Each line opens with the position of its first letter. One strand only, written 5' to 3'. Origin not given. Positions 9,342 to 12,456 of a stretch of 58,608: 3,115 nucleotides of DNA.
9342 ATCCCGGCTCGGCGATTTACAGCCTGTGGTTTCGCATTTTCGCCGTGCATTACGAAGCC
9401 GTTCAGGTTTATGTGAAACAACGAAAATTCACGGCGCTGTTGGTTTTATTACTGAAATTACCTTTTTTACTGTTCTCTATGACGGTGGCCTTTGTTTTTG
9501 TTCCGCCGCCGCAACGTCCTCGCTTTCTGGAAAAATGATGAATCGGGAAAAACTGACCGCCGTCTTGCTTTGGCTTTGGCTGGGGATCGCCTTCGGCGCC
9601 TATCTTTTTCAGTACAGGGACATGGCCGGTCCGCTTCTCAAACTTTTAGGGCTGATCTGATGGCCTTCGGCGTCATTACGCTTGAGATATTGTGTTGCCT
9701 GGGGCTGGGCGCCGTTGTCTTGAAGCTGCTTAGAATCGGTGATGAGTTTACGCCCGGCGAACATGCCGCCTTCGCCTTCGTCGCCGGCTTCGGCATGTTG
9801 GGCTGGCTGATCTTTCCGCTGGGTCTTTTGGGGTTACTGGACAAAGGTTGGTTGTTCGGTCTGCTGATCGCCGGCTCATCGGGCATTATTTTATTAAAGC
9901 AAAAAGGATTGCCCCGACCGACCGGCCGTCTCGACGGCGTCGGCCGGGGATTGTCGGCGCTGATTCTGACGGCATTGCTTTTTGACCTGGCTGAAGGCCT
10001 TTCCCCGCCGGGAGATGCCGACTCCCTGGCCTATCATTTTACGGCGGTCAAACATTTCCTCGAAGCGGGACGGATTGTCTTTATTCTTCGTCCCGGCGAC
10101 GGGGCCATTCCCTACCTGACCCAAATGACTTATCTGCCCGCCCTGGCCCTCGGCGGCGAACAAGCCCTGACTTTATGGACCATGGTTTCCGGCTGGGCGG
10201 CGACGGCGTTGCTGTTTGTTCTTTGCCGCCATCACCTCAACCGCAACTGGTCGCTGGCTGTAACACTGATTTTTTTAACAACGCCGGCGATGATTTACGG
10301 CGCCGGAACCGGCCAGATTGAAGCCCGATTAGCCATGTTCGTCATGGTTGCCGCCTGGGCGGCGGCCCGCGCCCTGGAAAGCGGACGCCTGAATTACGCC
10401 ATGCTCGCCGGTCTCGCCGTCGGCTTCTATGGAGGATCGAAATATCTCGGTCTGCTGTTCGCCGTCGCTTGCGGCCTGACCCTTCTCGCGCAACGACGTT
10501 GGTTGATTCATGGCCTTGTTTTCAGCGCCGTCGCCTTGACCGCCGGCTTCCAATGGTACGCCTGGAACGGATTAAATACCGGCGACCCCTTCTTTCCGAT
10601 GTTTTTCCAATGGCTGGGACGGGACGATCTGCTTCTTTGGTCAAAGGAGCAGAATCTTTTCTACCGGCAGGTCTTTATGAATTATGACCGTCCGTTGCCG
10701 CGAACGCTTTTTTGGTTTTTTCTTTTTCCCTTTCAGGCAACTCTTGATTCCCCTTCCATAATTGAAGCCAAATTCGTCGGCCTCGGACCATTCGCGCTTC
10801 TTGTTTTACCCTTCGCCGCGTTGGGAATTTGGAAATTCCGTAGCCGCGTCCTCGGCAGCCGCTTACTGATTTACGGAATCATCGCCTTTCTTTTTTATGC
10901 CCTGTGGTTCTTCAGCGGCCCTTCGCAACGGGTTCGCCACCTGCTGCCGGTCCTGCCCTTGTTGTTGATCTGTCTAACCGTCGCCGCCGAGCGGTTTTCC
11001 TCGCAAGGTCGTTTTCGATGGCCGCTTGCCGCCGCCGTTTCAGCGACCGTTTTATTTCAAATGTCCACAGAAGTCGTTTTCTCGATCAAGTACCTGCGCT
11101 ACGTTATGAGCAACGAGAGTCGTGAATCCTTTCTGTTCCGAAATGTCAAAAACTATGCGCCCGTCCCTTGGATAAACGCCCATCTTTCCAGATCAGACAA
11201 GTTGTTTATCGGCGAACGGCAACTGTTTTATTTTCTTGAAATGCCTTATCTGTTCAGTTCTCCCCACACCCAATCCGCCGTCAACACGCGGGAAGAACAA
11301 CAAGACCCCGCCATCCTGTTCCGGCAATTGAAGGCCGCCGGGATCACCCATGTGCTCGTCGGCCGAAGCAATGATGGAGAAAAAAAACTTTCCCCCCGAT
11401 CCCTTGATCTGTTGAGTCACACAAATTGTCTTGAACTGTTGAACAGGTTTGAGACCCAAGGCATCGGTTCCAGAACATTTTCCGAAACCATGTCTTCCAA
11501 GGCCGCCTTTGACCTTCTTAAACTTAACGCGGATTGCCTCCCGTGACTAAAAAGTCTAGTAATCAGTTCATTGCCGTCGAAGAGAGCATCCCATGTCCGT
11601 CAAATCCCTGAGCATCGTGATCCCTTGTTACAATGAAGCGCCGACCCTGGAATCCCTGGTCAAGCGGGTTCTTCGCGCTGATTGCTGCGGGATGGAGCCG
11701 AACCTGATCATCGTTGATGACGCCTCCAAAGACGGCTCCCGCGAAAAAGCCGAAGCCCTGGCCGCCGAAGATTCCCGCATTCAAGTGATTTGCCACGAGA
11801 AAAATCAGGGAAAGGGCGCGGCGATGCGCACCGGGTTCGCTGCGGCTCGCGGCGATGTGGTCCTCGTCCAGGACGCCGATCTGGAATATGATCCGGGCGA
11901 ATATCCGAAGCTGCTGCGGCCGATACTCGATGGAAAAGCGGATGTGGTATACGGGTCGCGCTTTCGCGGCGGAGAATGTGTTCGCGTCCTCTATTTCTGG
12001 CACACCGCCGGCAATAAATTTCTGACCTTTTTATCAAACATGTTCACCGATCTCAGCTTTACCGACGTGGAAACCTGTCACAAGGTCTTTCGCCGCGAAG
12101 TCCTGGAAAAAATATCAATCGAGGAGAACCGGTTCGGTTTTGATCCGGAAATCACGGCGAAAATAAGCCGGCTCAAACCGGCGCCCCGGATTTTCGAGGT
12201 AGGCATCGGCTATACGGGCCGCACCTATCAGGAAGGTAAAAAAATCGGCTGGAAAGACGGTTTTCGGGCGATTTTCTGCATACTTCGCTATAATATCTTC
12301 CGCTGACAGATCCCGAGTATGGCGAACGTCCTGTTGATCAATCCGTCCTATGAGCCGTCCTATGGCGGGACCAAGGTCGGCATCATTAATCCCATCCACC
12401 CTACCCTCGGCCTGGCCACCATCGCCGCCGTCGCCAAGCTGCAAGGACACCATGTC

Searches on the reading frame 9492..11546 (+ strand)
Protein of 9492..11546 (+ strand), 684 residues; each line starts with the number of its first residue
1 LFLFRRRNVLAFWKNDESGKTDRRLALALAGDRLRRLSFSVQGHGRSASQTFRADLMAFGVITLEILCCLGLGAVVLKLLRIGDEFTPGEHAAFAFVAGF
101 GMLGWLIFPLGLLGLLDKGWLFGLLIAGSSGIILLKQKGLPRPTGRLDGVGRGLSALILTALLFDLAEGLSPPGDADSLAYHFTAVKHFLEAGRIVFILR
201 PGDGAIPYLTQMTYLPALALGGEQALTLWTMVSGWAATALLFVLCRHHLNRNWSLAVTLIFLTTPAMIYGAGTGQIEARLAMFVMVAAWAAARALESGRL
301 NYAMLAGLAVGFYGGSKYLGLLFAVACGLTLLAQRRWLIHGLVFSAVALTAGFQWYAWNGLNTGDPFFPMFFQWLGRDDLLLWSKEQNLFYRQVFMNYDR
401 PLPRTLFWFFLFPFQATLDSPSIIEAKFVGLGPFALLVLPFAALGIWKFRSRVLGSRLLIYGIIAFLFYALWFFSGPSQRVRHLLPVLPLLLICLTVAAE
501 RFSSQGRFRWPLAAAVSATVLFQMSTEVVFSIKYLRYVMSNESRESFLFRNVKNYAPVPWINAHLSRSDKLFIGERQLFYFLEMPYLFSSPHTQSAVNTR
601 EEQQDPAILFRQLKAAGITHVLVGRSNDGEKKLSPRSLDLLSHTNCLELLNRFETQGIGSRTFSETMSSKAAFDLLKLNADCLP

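Call 3: search_protein_families(library=pfam, proteins=[window:9492-11546:+], max_evalue=0.001)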
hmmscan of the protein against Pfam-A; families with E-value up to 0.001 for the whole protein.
window:9492-11546:+ (684 aa): 2 families
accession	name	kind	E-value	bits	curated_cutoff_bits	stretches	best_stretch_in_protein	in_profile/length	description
PF13231.12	PMT_2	-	9.3e-10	39.4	26.1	1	221-349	19-148/160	Dolichyl-phosphate-mannose-protein mannosyltransferase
PF09594.16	GT87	-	3.9e-06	27.2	25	1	216-356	13-145/237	Glycosyltransferase family 87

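Call 4: search_protein_families(library=ncbifam, proteins=[window:9492-11546:+], max_evalue=0.001)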
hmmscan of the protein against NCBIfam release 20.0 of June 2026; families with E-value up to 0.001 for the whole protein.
window:9492-11546:+ (684 aa): 0 families

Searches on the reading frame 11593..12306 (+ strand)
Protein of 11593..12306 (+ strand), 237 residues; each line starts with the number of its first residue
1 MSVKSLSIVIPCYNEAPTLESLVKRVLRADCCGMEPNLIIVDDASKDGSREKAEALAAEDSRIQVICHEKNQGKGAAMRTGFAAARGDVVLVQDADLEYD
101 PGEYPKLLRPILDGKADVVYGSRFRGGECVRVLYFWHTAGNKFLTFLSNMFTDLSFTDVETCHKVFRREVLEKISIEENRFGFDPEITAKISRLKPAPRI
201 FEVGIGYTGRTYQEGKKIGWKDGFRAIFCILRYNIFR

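Call 3: search_protein_families(library=pfam, proteins=[window:11593-12306:+], max_evalue=0.001)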
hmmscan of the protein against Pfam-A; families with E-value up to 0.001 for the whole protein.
window:11593-12306:+ (237 aa): 3 families
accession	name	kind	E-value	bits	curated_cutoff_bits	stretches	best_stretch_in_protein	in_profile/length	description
PF00535.33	Glycos_transf_2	-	3.7e-39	134.8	23.3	1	7-174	1-167/168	Glycosyl transferase family 2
PF13641.12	Glyco_tranf_2_3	-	6.5e-10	39.8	27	1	6-123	3-123/230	Glycosyltransferase like family 2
PF10111.15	Glyco_tranf_2_2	-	0.00021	21.3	27.3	1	7-107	1-102/276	Glycosyltransferase like family 2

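Call 4: search_protein_families(library=ncbifam, proteins=[window:11593-12306:+], max_evalue=0.001)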
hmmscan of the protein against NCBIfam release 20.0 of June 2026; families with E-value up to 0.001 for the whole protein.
window:11593-12306:+ (237 aa): 24 families
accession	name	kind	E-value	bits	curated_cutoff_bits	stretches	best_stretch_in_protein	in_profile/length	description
TIGR04182.1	glyco_TIGR04182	equivalog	1.4e-26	93.5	325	1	7-233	3-217/293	S-layer glycoprotein N-glycosyltransferase AglJ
NF007986.1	PRK10714.1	equivalog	2e-20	73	529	1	2-193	4-191/316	undecaprenyl-phosphate 4-deoxy-4-formamido-L-arabinose transferase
NF047588.1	GlcsyltransPgfSStrep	equivalog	3.7e-20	72.4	500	1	6-181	3-176/308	glycosyltransferase PgfS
TIGR03937.1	PgaC_IcaA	equivalog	1.9e-18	66.6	422.3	1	3-97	44-136/407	poly-beta-1,6-N-acetyl-D-glucosamine synthase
NF007482.0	PRK10073.1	equivalog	1.1e-15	57.6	423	1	3-119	5-118/334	glycosyltransferase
NF041875.1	EPS_EpsD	equivalog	1.3e-15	57.6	370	1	6-121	1-114/325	exopolysaccharide biosynthesis glycosyltransferase EpsD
NF058614.1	PPMAGASynPpgS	equivalog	2.4e-15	56.6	370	1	8-195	4-186/226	polyprenyl-phospho-N-acetylgalactosaminyl synthase PpgS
NF010496.0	PRK13915.1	equivalog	7e-15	54.9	262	1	4-114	31-145/307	glucosyl-3-phosphoglycerate synthase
NF047683.1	TeichurnBiosyTuaG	equivalog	2.4e-14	53.6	400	1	5-106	7-106/252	teichuronic acid biosynthesis protein TuaG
TIGR03965.1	mycofact_glyco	equivalog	9.2e-14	51.1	280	1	3-114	73-182/467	mycofactocin biosynthesis glycosyltransferase MftF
TIGR04283.1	glyco_like_mftF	equivalog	4.1e-13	49.4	182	1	6-126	1-113/221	TIGR04283 family arsenosugar biosynthesis glycosyltransferase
NF041391.1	DPhHxTase_Halo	equivalog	6.2e-13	48.2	375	1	12-188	3-166/213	dolichyl-phosphate hexose transferase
TIGR03469.1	HpnB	hypoth_equivalog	1.5e-09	37.3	379.25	1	6-117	46-166/386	hopene-associated glycosyltransferase HpnB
NF050050.1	ProtGlycPglI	equivalog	2.3e-09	37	500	1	5-117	3-114/306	GalNAc(5)-diNAcBac-PP-undecaprenol beta-1,3-glucosyltransferase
NF053739.1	GlytfEpsEBac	equivalog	3.7e-08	32.7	450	1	6-96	3-92/265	glycosyltransferase EpsE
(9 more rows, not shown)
